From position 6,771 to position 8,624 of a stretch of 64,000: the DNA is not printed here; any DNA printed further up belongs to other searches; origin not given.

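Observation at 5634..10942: A translationally coupled virB4-virB6 operon lacks virB3 and encodes a single giant VirB6 with a 24-cysteine N-terminal domain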

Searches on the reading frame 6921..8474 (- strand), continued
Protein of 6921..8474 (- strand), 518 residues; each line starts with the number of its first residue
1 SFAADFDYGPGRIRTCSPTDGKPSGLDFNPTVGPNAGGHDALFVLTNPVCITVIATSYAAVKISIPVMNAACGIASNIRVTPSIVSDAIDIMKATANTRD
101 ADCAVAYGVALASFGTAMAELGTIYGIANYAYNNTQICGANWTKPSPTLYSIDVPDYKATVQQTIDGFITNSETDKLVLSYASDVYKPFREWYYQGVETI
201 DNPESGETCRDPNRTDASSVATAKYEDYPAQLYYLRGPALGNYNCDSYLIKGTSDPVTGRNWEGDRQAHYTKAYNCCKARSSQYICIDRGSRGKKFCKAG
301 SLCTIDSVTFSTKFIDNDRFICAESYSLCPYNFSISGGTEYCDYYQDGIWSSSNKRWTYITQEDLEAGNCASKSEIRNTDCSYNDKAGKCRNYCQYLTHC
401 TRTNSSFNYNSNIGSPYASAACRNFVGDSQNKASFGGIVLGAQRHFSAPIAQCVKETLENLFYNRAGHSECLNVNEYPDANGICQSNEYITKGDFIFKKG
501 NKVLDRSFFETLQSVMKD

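Call 67: find_encoding_contigs(protein=P0308, flank=10000, max_places=2)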
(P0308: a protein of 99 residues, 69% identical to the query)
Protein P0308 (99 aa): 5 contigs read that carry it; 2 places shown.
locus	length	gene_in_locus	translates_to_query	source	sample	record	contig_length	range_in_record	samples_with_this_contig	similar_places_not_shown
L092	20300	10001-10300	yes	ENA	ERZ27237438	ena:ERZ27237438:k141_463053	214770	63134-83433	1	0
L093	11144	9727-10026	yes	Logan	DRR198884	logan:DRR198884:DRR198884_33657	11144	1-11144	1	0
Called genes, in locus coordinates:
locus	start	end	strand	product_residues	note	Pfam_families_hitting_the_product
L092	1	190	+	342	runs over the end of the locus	PF05050:Methyltransf_21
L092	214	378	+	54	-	-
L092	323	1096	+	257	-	PF05050:Methyltransf_21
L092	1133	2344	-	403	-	PF10983:DUF2793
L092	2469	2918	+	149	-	PF00692:dUTPase, PF22769:DCD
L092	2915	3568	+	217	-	PF03548:LolA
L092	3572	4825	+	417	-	PF05970:PIF1, PF13245:AAA_19, PF13604:AAA_30, PF02689:Herpes_Helicase (faint), PF13401:AAA_22, PF21530:Pif1_2B_dom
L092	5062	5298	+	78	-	-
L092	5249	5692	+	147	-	PF01316:Arg_repressor, PF02863:Arg_repressor_C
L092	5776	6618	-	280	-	-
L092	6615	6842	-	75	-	-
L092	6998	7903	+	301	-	PF00962:A_deaminase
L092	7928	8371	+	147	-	PF00293:NUDIX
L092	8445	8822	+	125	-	PF00825:Ribonuclease_P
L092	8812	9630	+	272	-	PF00459:Inositol_P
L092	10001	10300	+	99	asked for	PF05101:VirB3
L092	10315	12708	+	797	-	PF27097:VirB4_TrbE_N, PF03135:CagE_TrbE_VirB, PF12846:AAA_10 (faint), PF19044:P-loop_TraG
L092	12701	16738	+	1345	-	-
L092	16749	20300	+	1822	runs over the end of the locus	PF04610:TrbL (weak)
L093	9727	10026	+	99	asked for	PF05101:VirB3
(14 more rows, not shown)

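Call 77: list_cluster_members(proteins=[P0221, P0235, P0239, P0246, P0252, P0254, P0259, P0264, P0256, P0260])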
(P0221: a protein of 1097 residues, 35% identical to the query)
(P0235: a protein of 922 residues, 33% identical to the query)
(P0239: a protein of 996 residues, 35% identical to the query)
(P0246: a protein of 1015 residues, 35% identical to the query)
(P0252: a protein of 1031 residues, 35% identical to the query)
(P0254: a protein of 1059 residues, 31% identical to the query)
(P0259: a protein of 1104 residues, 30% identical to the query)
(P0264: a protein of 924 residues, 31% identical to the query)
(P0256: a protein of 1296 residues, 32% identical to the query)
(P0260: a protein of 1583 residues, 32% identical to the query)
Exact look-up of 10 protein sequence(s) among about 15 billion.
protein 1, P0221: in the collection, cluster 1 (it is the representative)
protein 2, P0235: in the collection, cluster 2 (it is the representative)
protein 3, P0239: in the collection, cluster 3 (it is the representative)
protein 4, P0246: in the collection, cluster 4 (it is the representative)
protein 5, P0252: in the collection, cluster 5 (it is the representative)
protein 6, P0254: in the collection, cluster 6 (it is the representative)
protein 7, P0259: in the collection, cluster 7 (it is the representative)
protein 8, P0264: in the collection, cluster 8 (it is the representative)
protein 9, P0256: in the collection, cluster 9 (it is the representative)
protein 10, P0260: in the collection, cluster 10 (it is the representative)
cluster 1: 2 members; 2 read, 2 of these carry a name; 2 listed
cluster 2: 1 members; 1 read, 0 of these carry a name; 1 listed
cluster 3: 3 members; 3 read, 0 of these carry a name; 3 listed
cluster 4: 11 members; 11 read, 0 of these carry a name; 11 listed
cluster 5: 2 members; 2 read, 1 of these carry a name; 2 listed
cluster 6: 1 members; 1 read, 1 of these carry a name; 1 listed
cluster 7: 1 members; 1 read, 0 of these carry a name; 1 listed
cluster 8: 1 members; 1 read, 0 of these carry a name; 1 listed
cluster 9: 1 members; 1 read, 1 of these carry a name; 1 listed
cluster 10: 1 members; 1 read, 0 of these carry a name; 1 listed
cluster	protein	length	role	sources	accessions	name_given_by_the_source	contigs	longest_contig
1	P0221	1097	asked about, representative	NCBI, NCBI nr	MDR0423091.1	MAG: type IV secretion system protein [Rickettsiales bacterium] | type IV secretion system protein [Rickettsiales bacterium]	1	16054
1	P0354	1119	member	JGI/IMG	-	uncharacterized membrane protein YgcG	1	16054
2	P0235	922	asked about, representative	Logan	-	-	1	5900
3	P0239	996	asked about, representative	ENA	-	-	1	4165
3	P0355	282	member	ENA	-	-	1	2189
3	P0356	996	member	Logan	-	-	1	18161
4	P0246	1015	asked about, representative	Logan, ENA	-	-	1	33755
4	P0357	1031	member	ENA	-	-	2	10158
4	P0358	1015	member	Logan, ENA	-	-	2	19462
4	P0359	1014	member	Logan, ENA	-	-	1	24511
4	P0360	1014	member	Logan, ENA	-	-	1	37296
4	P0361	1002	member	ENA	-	-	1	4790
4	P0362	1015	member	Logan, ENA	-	-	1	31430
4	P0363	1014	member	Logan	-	-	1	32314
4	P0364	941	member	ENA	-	-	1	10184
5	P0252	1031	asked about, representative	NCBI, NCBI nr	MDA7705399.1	type IV secretion system protein, partial [Rickettsiales bacterium] | type IV secretion system protein [Rickettsiales bacterium]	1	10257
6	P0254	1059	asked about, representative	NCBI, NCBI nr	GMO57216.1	MAG: hypothetical protein Ta2D_02910 [Rickettsiales bacterium]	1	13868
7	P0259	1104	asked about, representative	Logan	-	-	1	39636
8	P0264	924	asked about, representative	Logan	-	-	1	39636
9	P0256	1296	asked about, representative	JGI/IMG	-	hypothetical protein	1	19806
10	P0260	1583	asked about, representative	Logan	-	-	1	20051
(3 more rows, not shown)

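Call 79: find_homologous_proteins(query=A2, max_evalue=0.001)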
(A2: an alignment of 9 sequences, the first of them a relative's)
Query A2 (9 sequences) (99 aa, profile of the alignment): 6300 proteins with E <= 0.001 among 8000 candidates; the best 120 are listed.
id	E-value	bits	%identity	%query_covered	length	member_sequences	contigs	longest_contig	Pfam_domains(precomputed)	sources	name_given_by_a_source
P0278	1.7e-38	148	100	100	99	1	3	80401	PF05101.19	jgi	jgi:type IV secretion system protein VirB3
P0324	3.6e-38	147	69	100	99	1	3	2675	PF05101.19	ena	-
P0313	1.1e-37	146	72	100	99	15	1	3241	PF05101.19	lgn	-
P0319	1.9e-37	145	70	100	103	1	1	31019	PF05101.19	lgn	-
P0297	2.0e-37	145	73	100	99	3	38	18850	PF05101.19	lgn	-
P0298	2.4e-37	145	72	100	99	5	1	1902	PF05101.19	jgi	jgi:type IV secretion system protein VirB3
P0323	3.3e-37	144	69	100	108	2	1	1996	PF05101.19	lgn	-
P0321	3.5e-37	144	70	100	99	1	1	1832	PF05101.19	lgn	-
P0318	5.2e-37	144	71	100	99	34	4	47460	PF05101.19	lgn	-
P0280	7.8e-37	143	80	100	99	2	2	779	PF05101.19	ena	-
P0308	1.1e-36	143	69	100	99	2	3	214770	PF05101.19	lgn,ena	-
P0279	1.3e-36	142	85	100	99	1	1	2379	PF05101.19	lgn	-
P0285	1.5e-36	142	74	100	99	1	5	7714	PF05101.19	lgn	-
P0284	2.5e-36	141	74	100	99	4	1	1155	PF05101.19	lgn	-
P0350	3.1e-36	141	59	100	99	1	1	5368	PF05101.19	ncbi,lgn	-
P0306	3.2e-36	141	72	100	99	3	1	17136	PF05101.19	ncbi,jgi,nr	ncbi:MAG: VirB3 family type IV secretion system protein [Rickettsiales bacterium]|jgi:type IV secret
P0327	3.4e-36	141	67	100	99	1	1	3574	PF05101.19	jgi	jgi:type IV secretion system protein VirB3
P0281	5.5e-36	140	80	100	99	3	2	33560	PF05101.19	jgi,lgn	-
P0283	5.6e-36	140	76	100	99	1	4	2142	PF05101.19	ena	-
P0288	5.9e-36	140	76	100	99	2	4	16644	PF05101.19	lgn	-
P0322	6.2e-36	140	68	100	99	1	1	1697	PF05101.19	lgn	-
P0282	7.3e-36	140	80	100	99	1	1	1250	PF05101.19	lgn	-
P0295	1.3e-35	139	68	100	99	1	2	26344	PF05101.19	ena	-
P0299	1.7e-35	139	70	100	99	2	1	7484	PF05101.19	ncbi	ncbi:VirB3 family type IV secretion system protein [Pseudomonadota bacterium]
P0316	2.1e-35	139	71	100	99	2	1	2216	PF05101.19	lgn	-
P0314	2.1e-35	139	72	100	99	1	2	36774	PF05101.19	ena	-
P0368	3.9e-35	138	66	100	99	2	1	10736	PF05101.19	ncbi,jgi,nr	ncbi:MAG: VirB3 family type IV secretion system protein [Rickettsiales bacterium]|jgi:type IV secret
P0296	4.2e-35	138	74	100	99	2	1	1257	PF05101.19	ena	-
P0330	4.7e-35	137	65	100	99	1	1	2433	PF05101.19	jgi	jgi:type IV secretion system protein VirB3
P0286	5.4e-35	137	76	100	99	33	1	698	PF05101.19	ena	-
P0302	6.6e-35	137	72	100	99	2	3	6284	PF05101.19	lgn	-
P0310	7.6e-35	137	73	97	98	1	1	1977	PF05101.19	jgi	jgi:type IV secretion system protein VirB3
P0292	1.0e-34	136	73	100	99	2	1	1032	PF05101.19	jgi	jgi:type IV secretion system protein VirB3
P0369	1.1e-34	136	66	100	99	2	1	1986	PF05101.19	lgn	-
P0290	1.3e-34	136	76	100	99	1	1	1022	PF05101.19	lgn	-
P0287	1.4e-34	136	76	100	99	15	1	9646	PF05101.19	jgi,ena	-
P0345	1.8e-34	136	67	97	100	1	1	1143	PF05101.19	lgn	-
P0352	1.9e-34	135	56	96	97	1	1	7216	PF05101.19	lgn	-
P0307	2.1e-34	135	72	100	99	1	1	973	PF05101.19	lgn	-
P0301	2.5e-34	135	73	100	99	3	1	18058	PF05101.19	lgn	-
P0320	2.5e-34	135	70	100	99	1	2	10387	PF05101.19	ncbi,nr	ncbi:MAG: type IV secretion system protein VirB3 [Rickettsiales bacterium]|nr:MAG: type IV secretion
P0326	2.6e-34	135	69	100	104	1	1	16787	PF05101.19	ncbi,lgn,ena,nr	ncbi:MAG TPA: VirB3 family type IV secretion system protein [Rickettsiales bacterium]|nr:VirB3 famil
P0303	3.2e-34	135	70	100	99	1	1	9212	PF05101.19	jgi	jgi:type IV secretion system protein VirB3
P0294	4.2e-34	134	72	100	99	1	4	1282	PF05101.19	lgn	-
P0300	4.7e-34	134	74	100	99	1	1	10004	PF05101.19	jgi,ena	-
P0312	6.0e-34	134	72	100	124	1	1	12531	PF05101.19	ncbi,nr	ncbi:MAG: VirB3 family type IV secretion system protein [Rickettsiales bacterium]|nr:VirB3 family ty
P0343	8.3e-34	133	66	97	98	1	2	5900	PF05101.19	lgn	-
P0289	9.0e-34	133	75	100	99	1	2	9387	PF05101.19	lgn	-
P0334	9.5e-34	133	66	100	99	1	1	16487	PF05101.19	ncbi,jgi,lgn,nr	ncbi:MAG: VirB3 family type IV secretion system protein [Rickettsiales bacterium]|jgi:type IV secret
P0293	1.2e-33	133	73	100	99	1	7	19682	PF05101.19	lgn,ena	-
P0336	1.2e-33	133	67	97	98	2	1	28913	PF05101.19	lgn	-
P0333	1.2e-33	133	67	100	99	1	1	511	PF05101.19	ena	-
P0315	1.3e-33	133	72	100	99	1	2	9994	PF05101.19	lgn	-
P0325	1.7e-33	132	69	100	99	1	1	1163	PF05101.19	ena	-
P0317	1.9e-33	132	74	97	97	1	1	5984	PF05101.19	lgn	-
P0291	2.2e-33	132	73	100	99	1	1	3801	PF05101.19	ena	-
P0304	2.5e-33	132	74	100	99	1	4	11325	PF05101.19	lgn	-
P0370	2.5e-33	132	61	97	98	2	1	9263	PF05101.19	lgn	-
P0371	2.6e-33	132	61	97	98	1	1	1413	PF05101.19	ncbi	-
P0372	3.1e-33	132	65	97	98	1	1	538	PF05101.19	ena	-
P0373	3.6e-33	131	63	97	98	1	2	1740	PF05101.19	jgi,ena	-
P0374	3.9e-33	131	59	97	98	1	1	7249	PF05101.19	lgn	-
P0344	4.3e-33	131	66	97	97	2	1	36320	PF05101.19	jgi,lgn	jgi:type IV secretion system protein VirB3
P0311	4.8e-33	131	68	100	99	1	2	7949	PF05101.19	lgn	-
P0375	4.8e-33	131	63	97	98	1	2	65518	PF05101.19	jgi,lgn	jgi:type IV secretion system protein VirB3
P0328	4.8e-33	131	70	97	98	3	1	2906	PF05101.19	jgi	jgi:type IV secretion system protein VirB3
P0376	5.1e-33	131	33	93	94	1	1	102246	PF05101.19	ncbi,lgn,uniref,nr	ncbi:type IV secretion system protein VirB3 [Sphingomonas aerolata]|uniref:type IV secretion system 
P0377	5.2e-33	131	65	100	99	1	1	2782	PF05101.19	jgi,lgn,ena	-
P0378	5.4e-33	131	58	99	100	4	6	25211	PF05101.19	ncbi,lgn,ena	-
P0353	5.8e-33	131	46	97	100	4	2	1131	PF05101.19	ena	-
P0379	6.0e-33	131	61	97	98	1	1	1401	PF05101.19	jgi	-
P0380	6.2e-33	131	56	100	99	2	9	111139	PF05101.19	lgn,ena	-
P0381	6.8e-33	130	60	97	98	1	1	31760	PF05101.19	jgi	-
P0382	7.4e-33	130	63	97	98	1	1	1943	PF05101.19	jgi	-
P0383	8.1e-33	130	61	97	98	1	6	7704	PF05101.19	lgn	-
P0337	8.8e-33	130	69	100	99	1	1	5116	PF05101.19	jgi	jgi:type IV secretion system protein VirB3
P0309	9.2e-33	130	73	100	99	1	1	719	PF05101.19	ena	-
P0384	1.1e-32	130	62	100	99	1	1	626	PF05101.19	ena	-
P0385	1.4e-32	130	53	98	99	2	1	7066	PF05101.19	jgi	jgi:type IV secretion system protein VirB3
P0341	1.5e-32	129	70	97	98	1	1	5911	PF05101.19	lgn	-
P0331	1.6e-32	129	67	100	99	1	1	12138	PF05101.19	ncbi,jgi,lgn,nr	ncbi:MAG: VirB3 family type IV secretion system protein [Rickettsiales bacterium]|jgi:type IV secret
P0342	1.6e-32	129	69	95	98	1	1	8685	PF05101.19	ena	-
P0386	1.7e-32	129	53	98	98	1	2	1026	PF05101.19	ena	-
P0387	1.8e-32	129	58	97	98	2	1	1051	PF05101.19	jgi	-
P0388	1.9e-32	129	44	97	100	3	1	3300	PF05101.19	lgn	-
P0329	2.0e-32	129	69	100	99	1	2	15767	PF05101.19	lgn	-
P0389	2.2e-32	129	61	97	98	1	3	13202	PF05101.19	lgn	-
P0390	2.3e-32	129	54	100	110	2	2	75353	PF05101.19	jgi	jgi:type IV secretion system protein VirB3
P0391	2.4e-32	129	61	97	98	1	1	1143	PF05101.19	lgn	-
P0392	2.5e-32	129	64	97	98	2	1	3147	PF05101.19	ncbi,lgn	-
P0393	2.6e-32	129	50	99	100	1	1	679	PF05101.19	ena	-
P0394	2.7e-32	129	60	97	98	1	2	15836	PF05101.19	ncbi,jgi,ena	jgi:type IV secretion system protein VirB3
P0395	2.9e-32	128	69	100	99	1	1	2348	PF05101.19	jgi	jgi:type IV secretion system protein VirB3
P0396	2.9e-32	128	63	100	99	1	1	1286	PF05101.19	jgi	-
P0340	3.1e-32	128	64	100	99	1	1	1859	PF05101.19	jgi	-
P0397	3.2e-32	128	58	100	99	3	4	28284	PF05101.19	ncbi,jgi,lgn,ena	jgi:type IV secretion system protein VirB3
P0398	3.2e-32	128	59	97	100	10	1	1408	PF05101.19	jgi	-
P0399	3.3e-32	128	57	97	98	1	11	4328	PF05101.19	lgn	-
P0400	3.4e-32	128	55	99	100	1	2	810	PF05101.19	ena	-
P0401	4.4e-32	128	37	94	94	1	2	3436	PF05101.19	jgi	jgi:type IV secretion system protein VirB3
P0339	4.6e-32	128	66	100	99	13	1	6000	PF05101.19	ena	-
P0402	4.8e-32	128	62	100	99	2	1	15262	PF05101.19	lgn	-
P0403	5.2e-32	128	56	97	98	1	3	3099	PF05101.19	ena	-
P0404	5.7e-32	128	55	97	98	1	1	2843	PF05101.19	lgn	-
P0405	6.2e-32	127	61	97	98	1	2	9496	PF05101.19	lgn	-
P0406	6.2e-32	127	61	97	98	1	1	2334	PF05101.19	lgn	-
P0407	6.2e-32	127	64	100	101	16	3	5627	PF05101.19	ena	-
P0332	6.4e-32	127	66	100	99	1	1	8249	PF05101.19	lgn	-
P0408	6.6e-32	127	61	97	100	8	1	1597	PF05101.19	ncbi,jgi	jgi:type IV secretion system protein VirB3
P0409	6.8e-32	127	59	97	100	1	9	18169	PF05101.19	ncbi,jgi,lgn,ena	jgi:type IV secretion system protein VirB3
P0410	7.0e-32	127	63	97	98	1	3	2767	PF05101.19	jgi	-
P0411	7.0e-32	127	63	97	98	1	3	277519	PF05101.19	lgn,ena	-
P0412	7.2e-32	127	60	97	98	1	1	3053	PF05101.19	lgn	-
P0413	7.5e-32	127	31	94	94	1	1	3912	PF05101.19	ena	-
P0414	7.5e-32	127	59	100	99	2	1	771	PF05101.19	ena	-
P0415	8.1e-32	127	56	97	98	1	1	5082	PF05101.19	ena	-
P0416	8.7e-32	127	58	97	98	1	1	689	PF05101.19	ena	-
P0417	8.9e-32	127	57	100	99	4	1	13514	PF05101.19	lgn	-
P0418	9.2e-32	127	57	97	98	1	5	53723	PF05101.19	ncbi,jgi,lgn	ncbi:MAG: type IV secretion system protein VirB3 [Lentimonas sp.]|jgi:type IV secretion system prote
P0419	9.5e-32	127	60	97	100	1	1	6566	PF05101.19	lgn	-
